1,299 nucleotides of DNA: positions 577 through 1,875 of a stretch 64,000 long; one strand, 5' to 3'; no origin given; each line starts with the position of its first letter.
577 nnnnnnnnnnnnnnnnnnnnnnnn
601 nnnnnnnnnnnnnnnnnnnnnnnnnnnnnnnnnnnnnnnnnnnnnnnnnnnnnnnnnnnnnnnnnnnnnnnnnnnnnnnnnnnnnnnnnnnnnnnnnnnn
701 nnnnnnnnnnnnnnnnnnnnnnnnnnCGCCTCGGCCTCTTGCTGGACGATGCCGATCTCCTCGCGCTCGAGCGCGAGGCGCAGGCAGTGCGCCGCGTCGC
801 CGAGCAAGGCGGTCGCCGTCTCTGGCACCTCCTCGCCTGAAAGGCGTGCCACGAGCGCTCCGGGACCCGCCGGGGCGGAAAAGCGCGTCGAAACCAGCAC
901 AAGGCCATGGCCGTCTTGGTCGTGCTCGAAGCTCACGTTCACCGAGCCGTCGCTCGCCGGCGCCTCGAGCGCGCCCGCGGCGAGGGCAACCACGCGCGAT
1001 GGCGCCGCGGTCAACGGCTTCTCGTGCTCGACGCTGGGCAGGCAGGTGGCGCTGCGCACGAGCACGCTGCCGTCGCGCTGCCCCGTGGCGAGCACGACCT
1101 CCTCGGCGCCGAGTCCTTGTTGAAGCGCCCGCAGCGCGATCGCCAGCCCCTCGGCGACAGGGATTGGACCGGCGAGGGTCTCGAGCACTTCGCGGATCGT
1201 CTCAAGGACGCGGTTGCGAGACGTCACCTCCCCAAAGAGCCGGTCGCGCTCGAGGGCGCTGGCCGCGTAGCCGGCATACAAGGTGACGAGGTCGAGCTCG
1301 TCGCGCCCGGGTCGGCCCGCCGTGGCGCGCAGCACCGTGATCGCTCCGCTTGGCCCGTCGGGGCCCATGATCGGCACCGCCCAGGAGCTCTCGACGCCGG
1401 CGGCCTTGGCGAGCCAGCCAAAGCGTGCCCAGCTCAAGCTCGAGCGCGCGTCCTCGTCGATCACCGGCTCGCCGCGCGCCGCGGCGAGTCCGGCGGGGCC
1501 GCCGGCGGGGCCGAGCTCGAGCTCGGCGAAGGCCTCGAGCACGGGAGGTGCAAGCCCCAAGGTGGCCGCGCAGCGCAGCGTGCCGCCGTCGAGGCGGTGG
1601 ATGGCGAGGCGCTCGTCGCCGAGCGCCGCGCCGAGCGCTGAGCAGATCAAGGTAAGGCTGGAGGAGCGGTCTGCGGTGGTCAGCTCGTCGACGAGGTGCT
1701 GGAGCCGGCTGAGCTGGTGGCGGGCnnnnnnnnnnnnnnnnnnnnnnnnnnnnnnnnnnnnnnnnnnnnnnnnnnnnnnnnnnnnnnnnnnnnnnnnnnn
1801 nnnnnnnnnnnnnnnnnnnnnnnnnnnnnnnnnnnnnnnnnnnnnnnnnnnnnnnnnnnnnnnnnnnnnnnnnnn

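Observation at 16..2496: Soluble ABC-ATPase fused to GAF modules and a complete histidine kinase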

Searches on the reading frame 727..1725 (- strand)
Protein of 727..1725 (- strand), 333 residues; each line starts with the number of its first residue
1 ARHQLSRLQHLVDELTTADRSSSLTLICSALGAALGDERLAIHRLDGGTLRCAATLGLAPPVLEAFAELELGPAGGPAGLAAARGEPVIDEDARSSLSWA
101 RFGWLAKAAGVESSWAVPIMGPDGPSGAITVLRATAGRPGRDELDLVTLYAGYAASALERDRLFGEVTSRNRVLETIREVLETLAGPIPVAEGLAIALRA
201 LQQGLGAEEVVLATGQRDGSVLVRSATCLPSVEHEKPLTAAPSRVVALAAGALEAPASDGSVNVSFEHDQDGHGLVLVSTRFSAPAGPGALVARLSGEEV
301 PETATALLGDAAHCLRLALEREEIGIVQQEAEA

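Call 49: search_protein_representatives(protein=window:727-1725:-)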
Query: 333 residues. Proteins with E-value up to 0.001 (for the whole library): 6501; up to 1e-10: 1282; up to 1e-30: 118. The best 150 are listed.
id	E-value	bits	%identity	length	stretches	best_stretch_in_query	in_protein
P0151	1.3e-81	291.0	54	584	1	5-332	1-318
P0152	3.7e-77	276.4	54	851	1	1-332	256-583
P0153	2.9e-71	257.0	30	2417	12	39-176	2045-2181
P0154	4.1e-69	249.9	61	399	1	1-215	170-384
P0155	5.3e-69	249.6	51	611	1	1-331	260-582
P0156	2.8e-66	240.6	56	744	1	1-261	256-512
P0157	7.9e-66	239.1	63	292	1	1-199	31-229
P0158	4.9e-65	236.5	58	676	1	1-229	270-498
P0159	8.3e-64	232.5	65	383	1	1-188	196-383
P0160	1.8e-62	228.2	48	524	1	1-332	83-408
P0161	6.6e-61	223.0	58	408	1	1-213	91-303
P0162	6.7e-60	219.7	59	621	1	1-224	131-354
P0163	4.7e-59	216.9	54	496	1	2-232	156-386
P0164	6.2e-57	209.9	54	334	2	29-244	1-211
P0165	6.5e-57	209.9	30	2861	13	38-222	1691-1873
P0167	1.8e-55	205.1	47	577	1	1-330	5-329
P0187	4.1e-44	167.8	42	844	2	49-333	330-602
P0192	2.0e-41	159.0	41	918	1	1-333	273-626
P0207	4.7e-38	147.9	38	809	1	2-331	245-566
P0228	9.4e-35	137.1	39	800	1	2-333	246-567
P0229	9.7e-35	137.0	38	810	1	1-331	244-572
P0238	1.8e-33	132.9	38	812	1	2-333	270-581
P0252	3.5e-32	128.6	38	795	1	1-332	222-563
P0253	3.6e-32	128.6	35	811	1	1-331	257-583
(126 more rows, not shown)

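Call 50: search_protein_families(library=pfam, proteins=[P0253, P0207, P0228, P0229, P0238, P0252, P0192, P0187, P0151, P0167], max_evalue=0.00001)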
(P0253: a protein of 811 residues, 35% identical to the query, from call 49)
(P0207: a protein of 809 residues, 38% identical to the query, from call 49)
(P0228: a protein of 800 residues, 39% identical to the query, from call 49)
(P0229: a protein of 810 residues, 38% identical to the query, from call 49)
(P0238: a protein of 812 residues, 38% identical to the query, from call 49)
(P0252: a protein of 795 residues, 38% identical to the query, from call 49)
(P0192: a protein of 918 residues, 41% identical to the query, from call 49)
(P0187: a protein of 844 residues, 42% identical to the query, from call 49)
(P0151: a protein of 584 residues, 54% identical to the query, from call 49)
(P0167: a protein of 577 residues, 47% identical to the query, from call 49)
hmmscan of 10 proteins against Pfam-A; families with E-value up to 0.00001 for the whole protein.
P0253 (811 aa): 5 families
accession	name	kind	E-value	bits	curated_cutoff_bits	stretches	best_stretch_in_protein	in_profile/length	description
PF00005.33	ABC_tran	-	2.7e-32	112.7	25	1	36-181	1-137/137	ABC transporter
PF02518.31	HATPase_c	-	7e-22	78.4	26.4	1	702-804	2-110/111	Histidine kinase-, DNA gyrase B-, and HSP90-like ATPase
PF00512.31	HisKA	-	1.9e-17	63.5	26.9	1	593-660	2-66/66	His Kinase A (phospho-acceptor) domain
PF13185.12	GAF_2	-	4.6e-07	30.5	28.6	1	282-416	10-136/136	GAF domain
PF13304.12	AAA_21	-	4.3e-06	27.5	27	0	49-67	2-20/304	AAA domain, putative AbiEii toxin, Type IV TA system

P0207 (809 aa): 7 families
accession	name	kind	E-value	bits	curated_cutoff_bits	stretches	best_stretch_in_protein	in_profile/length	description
PF00005.33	ABC_tran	-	8.1e-29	101.4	25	1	20-168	1-137/137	ABC transporter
PF00512.31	HisKA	-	1.5e-17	63.8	26.9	1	576-643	2-66/66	His Kinase A (phospho-acceptor) domain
PF02518.31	HATPase_c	-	1.4e-16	61.4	26.4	1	685-789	2-110/111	Histidine kinase-, DNA gyrase B-, and HSP90-like ATPase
PF13185.12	GAF_2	-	1.3e-13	51.8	28.6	1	266-406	7-136/136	GAF domain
PF01590.32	GAF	-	1.2e-12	48.9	22.4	1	264-405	3-133/133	GAF domain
PF02463.25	SMC_N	-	1.7e-07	31.3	40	0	118-212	116-211/220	RecF/RecN/SMC N terminal domain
PF13304.12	AAA_21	-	2e-07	31.8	27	0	33-51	2-20/304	AAA domain, putative AbiEii toxin, Type IV TA system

P0228 (800 aa): 6 families
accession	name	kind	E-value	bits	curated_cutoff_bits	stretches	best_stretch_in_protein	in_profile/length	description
PF00005.33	ABC_tran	-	6e-30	105.1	25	1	22-169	2-137/137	ABC transporter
PF02518.31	HATPase_c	-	1.1e-16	61.7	26.4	1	685-789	2-110/111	Histidine kinase-, DNA gyrase B-, and HSP90-like ATPase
PF13185.12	GAF_2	-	8.4e-13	49.1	28.6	1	263-406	3-136/136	GAF domain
PF00512.31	HisKA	-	1.6e-12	47.7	26.9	1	579-642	6-66/66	His Kinase A (phospho-acceptor) domain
PF01590.32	GAF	-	1.1e-11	45.8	22.4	1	264-403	2-131/133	GAF domain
PF13304.12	AAA_21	-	5.5e-08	33.7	27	0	141-200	238-300/304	AAA domain, putative AbiEii toxin, Type IV TA system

P0229 (810 aa): 7 families
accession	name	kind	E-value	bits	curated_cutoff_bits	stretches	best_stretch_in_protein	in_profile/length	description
PF00005.33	ABC_tran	-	4.7e-27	95.7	25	1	29-168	1-137/137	ABC transporter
PF02518.31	HATPase_c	-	7.5e-26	91.2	26.4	1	692-797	2-110/111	Histidine kinase-, DNA gyrase B-, and HSP90-like ATPase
PF00512.31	HisKA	-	2.9e-15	56.5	26.9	1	582-648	2-65/66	His Kinase A (phospho-acceptor) domain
PF01590.32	GAF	-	5.9e-10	40.2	22.4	1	269-408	8-133/133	GAF domain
PF13185.12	GAF_2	-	7.2e-10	39.6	28.6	1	270-408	11-135/136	GAF domain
PF13304.12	AAA_21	-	4.1e-09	37.4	27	0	41-103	1-66/304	AAA domain, putative AbiEii toxin, Type IV TA system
PF13581.12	HATPase_c_2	-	1.7e-08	35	27.4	1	700-793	36-126/127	Histidine kinase-like ATPase domain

P0238 (812 aa): 6 families
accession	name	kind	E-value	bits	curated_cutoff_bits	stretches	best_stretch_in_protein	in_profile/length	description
PF00005.33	ABC_tran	-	6.1e-28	98.6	25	1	45-193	1-137/137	ABC transporter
PF00512.31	HisKA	-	4e-17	62.5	26.9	1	589-656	2-66/66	His Kinase A (phospho-acceptor) domain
PF02518.31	HATPase_c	-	1.2e-14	55.1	26.4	1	700-803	2-110/111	Histidine kinase-, DNA gyrase B-, and HSP90-like ATPase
PF13185.12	GAF_2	-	2.5e-10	41.1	28.6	1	310-423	25-136/136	GAF domain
PF01590.32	GAF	-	1.6e-07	32.4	22.4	1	292-422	6-133/133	GAF domain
PF13304.12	AAA_21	-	7.3e-06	26.7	27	0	164-223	237-299/304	AAA domain, putative AbiEii toxin, Type IV TA system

P0252 (795 aa): 3 families
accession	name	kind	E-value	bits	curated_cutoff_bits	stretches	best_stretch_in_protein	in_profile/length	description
PF00005.33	ABC_tran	-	4e-27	95.9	25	1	2-146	1-137/137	ABC transporter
PF00512.31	HisKA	-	2.3e-18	66.4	26.9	1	572-639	2-66/66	His Kinase A (phospho-acceptor) domain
PF02518.31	HATPase_c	-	1.3e-14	55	26.4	1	682-783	2-110/111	Histidine kinase-, DNA gyrase B-, and HSP90-like ATPase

P0192 (918 aa): 6 families
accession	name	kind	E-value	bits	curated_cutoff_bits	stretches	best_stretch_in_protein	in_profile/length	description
PF00005.33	ABC_tran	-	1.2e-30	107.3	25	1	49-197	1-137/137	ABC transporter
PF00512.31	HisKA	-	1.8e-16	60.4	26.9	1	636-701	4-66/66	His Kinase A (phospho-acceptor) domain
PF02518.31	HATPase_c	-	2.9e-13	50.7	26.4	1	824-915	34-110/111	Histidine kinase-, DNA gyrase B-, and HSP90-like ATPase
PF13185.12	GAF_2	-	8.8e-10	39.4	28.6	1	296-452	8-136/136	GAF domain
PF13304.12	AAA_21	-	6.8e-08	33.4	27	0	160-227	229-299/304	AAA domain, putative AbiEii toxin, Type IV TA system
PF01590.32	GAF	-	1.2e-07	32.7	22.4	0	296-451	6-133/133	GAF domain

P0187 (844 aa): 5 families
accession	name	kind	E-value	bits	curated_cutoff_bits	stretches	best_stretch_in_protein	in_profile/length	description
PF00005.33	ABC_tran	-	1.5e-29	103.8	25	1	39-187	1-137/137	ABC transporter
PF02518.31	HATPase_c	-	2.2e-21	76.8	26.4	1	721-834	2-110/111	Histidine kinase-, DNA gyrase B-, and HSP90-like ATPase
PF00512.31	HisKA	-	9.5e-17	61.2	26.9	1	610-677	2-66/66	His Kinase A (phospho-acceptor) domain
PF13185.12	GAF_2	-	2.2e-10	41.3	28.6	1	297-440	18-136/136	GAF domain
PF01590.32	GAF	-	3.4e-07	31.3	22.4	1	352-439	50-133/133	GAF domain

P0151 (584 aa): 4 families
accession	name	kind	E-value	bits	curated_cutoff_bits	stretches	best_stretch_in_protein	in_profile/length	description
PF02518.31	HATPase_c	-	4.3e-24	85.5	26.4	1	438-544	2-110/111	Histidine kinase-, DNA gyrase B-, and HSP90-like ATPase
PF00512.31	HisKA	-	2.8e-19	69.4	26.9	1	327-394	2-66/66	His Kinase A (phospho-acceptor) domain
PF13185.12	GAF_2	-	4e-13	50.2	28.6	1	21-155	9-136/136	GAF domain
PF01590.32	GAF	-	8.7e-12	46.2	22.4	1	17-154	3-133/133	GAF domain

P0167 (577 aa): 3 families
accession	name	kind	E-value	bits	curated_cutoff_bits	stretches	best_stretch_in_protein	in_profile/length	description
PF02518.31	HATPase_c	-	6.4e-20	72.1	26.4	1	451-554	2-110/111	Histidine kinase-, DNA gyrase B-, and HSP90-like ATPase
PF00512.31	HisKA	-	1.3e-18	67.2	26.9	1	340-407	2-66/66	His Kinase A (phospho-acceptor) domain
PF13185.12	GAF_2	-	8.8e-07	29.6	28.6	1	31-164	11-136/136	GAF domain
